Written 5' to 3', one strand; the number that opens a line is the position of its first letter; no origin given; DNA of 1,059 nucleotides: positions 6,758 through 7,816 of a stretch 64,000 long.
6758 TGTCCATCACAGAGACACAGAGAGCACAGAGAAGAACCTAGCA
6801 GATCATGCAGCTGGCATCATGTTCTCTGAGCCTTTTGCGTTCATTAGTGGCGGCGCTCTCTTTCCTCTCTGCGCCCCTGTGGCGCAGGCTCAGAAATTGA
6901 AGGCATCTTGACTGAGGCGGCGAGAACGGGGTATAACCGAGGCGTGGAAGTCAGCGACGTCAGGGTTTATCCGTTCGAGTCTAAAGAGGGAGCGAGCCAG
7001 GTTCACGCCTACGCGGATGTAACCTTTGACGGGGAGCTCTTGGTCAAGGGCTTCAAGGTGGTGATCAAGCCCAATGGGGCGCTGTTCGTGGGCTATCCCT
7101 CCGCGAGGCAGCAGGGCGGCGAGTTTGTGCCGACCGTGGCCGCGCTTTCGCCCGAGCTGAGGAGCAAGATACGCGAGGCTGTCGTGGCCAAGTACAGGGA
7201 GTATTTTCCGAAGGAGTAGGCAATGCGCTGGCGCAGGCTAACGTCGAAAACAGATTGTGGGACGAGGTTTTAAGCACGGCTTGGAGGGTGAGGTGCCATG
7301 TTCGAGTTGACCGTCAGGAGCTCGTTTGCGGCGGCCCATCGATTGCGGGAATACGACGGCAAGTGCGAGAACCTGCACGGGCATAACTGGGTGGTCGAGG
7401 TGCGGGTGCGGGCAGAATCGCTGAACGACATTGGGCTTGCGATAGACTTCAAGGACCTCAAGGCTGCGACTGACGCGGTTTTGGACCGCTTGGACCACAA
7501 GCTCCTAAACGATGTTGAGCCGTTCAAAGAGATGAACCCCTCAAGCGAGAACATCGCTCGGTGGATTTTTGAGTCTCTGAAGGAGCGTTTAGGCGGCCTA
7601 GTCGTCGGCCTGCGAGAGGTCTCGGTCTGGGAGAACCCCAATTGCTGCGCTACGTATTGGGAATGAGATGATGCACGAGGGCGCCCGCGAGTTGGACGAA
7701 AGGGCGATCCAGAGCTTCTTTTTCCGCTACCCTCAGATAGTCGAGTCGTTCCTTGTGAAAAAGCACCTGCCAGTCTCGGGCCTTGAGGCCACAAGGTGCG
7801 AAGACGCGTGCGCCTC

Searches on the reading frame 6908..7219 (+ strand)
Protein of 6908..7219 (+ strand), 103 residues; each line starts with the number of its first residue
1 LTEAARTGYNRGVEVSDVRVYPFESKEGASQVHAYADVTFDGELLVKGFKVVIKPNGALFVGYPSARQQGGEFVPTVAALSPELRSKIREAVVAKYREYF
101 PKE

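Call 39: search_protein_families(library=phrogs, proteins=[window:6908-7219:+], max_evalue=0.01)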
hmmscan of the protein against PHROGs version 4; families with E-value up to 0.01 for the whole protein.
window:6908-7219:+ (103 aa): 0 families

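Call 66: search_protein_families(library=pfam, proteins=[window:6908-7219:+], max_evalue=1)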
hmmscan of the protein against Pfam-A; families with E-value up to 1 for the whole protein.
window:6908-7219:+ (103 aa): 1 family
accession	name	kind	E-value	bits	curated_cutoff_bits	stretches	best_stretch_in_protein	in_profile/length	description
PF04026.17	SpoVG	-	2.8e-17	63.1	29.6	1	14-98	2-82/82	SpoVG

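Call 67: search_protein_families(library=padloc, proteins=[window:6908-7219:+], max_evalue=0.01)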
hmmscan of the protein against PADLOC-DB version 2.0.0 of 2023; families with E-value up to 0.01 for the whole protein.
window:6908-7219:+ (103 aa): 0 families

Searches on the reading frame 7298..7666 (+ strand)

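Call 66: search_protein_families(library=pfam, proteins=[window:7298-7666:+], max_evalue=1)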
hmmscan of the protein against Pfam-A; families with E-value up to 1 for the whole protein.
window:7298-7666:+ (122 aa): 1 family
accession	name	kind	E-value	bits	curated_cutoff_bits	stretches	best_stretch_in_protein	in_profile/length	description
PF01242.24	PTPS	-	2e-45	154.1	22.4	1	3-121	1-119/121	6-pyruvoyl tetrahydropterin synthase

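Call 67: search_protein_families(library=padloc, proteins=[window:7298-7666:+], max_evalue=0.01)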
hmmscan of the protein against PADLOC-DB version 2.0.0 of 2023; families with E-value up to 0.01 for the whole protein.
window:7298-7666:+ (122 aa): 0 families
